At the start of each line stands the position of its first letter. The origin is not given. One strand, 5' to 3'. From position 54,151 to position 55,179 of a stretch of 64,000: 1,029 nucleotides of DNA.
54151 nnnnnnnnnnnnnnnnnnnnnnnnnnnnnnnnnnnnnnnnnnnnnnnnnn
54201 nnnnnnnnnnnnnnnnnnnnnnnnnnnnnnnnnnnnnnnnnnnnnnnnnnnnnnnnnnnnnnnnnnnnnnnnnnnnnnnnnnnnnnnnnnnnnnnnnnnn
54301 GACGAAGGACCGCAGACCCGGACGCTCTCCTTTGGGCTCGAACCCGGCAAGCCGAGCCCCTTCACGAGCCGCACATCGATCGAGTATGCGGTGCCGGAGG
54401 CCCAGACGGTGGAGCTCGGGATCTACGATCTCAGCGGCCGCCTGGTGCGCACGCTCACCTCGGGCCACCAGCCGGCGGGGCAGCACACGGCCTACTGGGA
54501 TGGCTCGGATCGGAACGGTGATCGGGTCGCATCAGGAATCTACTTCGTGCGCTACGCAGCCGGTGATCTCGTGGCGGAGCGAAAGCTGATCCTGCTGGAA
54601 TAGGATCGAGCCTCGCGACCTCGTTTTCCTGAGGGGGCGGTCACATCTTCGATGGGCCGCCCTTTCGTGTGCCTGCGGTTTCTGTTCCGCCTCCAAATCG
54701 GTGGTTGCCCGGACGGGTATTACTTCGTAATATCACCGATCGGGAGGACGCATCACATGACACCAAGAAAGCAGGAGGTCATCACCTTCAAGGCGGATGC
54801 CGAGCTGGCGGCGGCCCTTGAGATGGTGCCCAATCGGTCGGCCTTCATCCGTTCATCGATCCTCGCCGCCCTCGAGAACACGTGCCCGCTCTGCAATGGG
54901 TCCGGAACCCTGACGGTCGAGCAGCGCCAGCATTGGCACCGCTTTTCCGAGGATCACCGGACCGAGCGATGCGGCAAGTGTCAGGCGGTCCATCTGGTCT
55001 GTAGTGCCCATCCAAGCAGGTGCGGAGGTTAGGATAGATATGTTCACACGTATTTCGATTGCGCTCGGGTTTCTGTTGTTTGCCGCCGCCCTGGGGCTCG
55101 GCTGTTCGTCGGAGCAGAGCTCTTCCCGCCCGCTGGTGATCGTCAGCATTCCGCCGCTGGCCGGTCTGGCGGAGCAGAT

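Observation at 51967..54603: Hexaheme c-type cytochrome carrying a T9SS C-terminal sorting signal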

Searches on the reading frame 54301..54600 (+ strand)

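Call 52: search_protein_families(library=ncbifam, proteins=[window:54301-54600:+], max_evalue=0.01)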
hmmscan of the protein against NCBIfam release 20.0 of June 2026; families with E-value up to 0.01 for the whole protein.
window:54301-54600:+ (100 aa): 10 families
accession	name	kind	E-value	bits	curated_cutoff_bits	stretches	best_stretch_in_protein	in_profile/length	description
NF005176.1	PRK06655.1-1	equivalog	1.1e-10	41.8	230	1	26-87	89-149/197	flagellar hook assembly protein FlgD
NF009276.0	PRK12633.1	equivalog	2.8e-08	33.8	383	1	10-90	104-184/234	flagellar basal body rod modification protein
TIGR04183.1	Por_Secre_tail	domain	9.9e-08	31.9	23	1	18-97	3-70/72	T9SS type A sorting domain-containing protein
NF052228.1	T9SS_PorZ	equivalog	2.1e-07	29.8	260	1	39-89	699-744/757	type IX secretion system anionic LPS delivery protein PorZ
NF009277.0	PRK12634.1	equivalog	2.2e-07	31.2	333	1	30-89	117-176/221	flagellar basal body rod modification protein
NF033707.1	T9SS_sortase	equivalog_domain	3.3e-06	25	420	1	18-85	1003-1075/1095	type IX secretion system sortase PorU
NF052323.1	T9SSA_dep_M6i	equivalog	3.1e-05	22.1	600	1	18-87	962-1026/1043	T9SS-dependent M6-like inactivated metalloprotease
NF009452.0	PRK12812.1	equivalog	0.00015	21.1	258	1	35-85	152-204/289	flagellar basal body rod modification protein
NF038113.1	T9SSA_dep_M36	equivalog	0.0032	15.7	885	1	18-98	797-868/869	T9SS-dependent M36 family metallopeptidase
NF009453.0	PRK12813.1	equivalog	0.0066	16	264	1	32-83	121-169/223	flagellar basal body rod modification protein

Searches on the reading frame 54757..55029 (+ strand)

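Call 7: search_protein_families(library=pfam, proteins=[window:54757-55029:+], max_evalue=0.01)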
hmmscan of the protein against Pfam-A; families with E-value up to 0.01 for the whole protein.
window:54757-55029:+ (91 aa): 3 families
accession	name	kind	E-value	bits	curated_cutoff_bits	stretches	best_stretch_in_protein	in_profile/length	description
PF15777.11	Anti-TRAP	-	0.001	19.4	32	1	36-84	6-45/59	Tryptophan RNA-binding attenuator protein inhibitory protein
PF00684.25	DnaJ_CXXCXGXG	-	0.0013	19.4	32.7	1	41-90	16-62/65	DnaJ central domain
PF24042.1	DUF7351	-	0.002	18.3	31.2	1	28-78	54-103/177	Domain of unknown function (DUF7351)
